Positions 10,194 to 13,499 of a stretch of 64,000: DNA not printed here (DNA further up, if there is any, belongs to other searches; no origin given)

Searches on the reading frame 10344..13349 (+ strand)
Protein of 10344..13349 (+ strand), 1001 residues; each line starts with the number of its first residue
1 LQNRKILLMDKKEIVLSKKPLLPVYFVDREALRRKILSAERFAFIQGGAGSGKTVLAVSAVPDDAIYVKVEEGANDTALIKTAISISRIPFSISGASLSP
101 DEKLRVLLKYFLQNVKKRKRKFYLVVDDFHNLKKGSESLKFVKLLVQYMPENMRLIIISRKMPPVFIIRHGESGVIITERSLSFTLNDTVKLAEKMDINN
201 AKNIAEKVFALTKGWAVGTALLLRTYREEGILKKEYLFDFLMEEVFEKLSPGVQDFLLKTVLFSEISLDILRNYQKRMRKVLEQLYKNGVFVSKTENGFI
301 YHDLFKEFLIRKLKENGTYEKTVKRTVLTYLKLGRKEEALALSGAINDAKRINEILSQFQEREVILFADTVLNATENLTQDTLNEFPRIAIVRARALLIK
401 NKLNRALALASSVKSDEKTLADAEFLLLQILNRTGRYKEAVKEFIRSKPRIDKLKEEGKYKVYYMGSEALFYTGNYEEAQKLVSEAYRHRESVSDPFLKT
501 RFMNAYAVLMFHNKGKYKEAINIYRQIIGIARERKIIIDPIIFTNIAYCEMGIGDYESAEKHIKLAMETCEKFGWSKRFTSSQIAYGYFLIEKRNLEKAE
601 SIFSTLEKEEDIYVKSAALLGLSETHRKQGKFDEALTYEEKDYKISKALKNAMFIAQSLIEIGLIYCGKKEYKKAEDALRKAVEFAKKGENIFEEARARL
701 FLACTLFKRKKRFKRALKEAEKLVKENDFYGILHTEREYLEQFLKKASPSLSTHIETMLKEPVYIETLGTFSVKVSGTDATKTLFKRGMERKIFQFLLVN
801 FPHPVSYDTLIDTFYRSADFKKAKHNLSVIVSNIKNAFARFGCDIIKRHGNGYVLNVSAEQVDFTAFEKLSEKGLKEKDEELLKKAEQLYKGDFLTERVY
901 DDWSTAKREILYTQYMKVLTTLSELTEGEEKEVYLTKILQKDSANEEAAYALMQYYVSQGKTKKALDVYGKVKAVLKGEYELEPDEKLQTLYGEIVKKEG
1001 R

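Call 3: search_protein_families(library=pfam, proteins=[window:10344-13349:+], max_evalue=0.01)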
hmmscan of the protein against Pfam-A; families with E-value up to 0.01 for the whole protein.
window:10344-13349:+ (1001 aa): 18 families
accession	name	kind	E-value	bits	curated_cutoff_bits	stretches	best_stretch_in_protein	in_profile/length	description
PF13424.12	TPR_12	-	3.5e-20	72.4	30.1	3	617-688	4-77/77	Tetratricopeptide repeat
PF14559.12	TPR_19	-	1.5e-15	57.7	25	0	934-971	13-50/68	Tetratricopeptide repeat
PF03704.23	BTAD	-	6.8e-15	56.1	22.1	1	862-995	1-145/146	Bacterial transcriptional activator domain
PF13374.12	TPR_10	-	1.9e-12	47.2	27.5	0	618-647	4-33/42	Tetratricopeptide repeat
PF07719.23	TPR_2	-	9.2e-11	41.4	27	0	657-686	2-31/34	Tetratricopeptide repeat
PF12895.13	ANAPC3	-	1e-10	42.2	27.2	0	931-972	8-49/82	Anaphase-promoting complex, cyclosome, subunit 3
PF00515.34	TPR_1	-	1.1e-10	41.3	27.8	0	656-685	1-30/34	Tetratricopeptide repeat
PF13176.12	TPR_7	-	2e-10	40.4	27.9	0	510-534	8-32/36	Tetratricopeptide repeat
PF13432.12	TPR_16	-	9.5e-10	39.2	32.7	0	592-640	9-55/65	Tetratricopeptide repeat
PF17874.7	TPR_MalT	-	1.7e-09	37.9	45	2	555-730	16-197/336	MalT-like TPR region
PF13428.12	TPR_14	-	4.5e-08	33.4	23.5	0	947-971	2-26/44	Tetratricopeptide repeat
PF13181.12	TPR_8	-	1.4e-07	31.6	25.7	0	656-686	1-31/34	Tetratricopeptide repeat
PF13191.12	AAA_16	-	3.9e-06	27.9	32.6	1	31-151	15-161/167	AAA ATPase domain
PF13401.12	AAA_22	-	0.0001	23.1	27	1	39-153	4-116/130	AAA domain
PF10579.15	Rapsyn_N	-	0.00039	20.9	23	0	511-533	53-75/80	Rapsyn N-terminal myristoylation and linker region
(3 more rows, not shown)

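Call 26: search_protein_families(library=ncbifam, proteins=[window:10344-13349:+], max_evalue=0.01)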
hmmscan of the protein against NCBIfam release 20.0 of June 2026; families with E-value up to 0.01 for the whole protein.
window:10344-13349:+ (1001 aa): 13 families
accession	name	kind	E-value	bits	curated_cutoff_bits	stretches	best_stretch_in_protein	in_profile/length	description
NF003420.0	PRK04841.1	equivalog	8.3e-35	120.1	537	1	27-483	17-514/903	HTH-type transcriptional regulator MalT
NF053617.1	SARPRegAfsRStmc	equivalog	1.2e-12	46.7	1430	1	606-724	726-843/986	SARP-family global regulator AfsR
TIGR02917.1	PEP_TPR_lipo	equivalog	8.7e-12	43.7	312.2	2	454-727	119-359/899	XrtA/PEP-CTERM system TPR-repeat protein PrsT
TIGR02521.1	type_IV_pilW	equivalog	8.1e-10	38.6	154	0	920-976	143-199/234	type IV pilus biogenesis/stability protein PilW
NF053520.1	HK_Porph_FimS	equivalog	3.7e-08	32.1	600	1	616-727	164-277/618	sensor histidine kinase FimS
TIGR02552.1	LcrH_SycD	equivalog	5.5e-07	29.4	104.8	1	458-572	17-118/136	SycD/LcrH family type III secretion system chaperone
NF041231.1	BagI_FevR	exception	1.8e-06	27.5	500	1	791-995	16-232/315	AfsR/SARP family transcriptional regulator BagI/FevR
NF040586.1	FxSxx_TPR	equivalog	7.9e-06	24.6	300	1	431-571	482-629/830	FxSxx-COOH system tetratricopeptide repeat protein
NF040959.1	MamA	equivalog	1.4e-05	24.6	200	0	933-974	58-99/204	magnetosome protein MamA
TIGR00756.2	PPR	repeat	0.00014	21.8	20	0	951-971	5-25/35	pentatricopeptide repeat protein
NF008757.0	PRK11788.1-5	equivalog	0.0004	19.6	363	1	596-730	123-247/388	lipopolysaccharide assembly protein LapB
NF041717.1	HaaA_phane_TPR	equivalog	0.0007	17.8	1125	0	405-688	536-824/882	cyclophane-containing RiPP biosynthesis TPR protein HaaT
NF008753.0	PRK11788.1-1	equivalog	0.0043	16.2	395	1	597-726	124-250/389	lipopolysaccharide assembly protein LapB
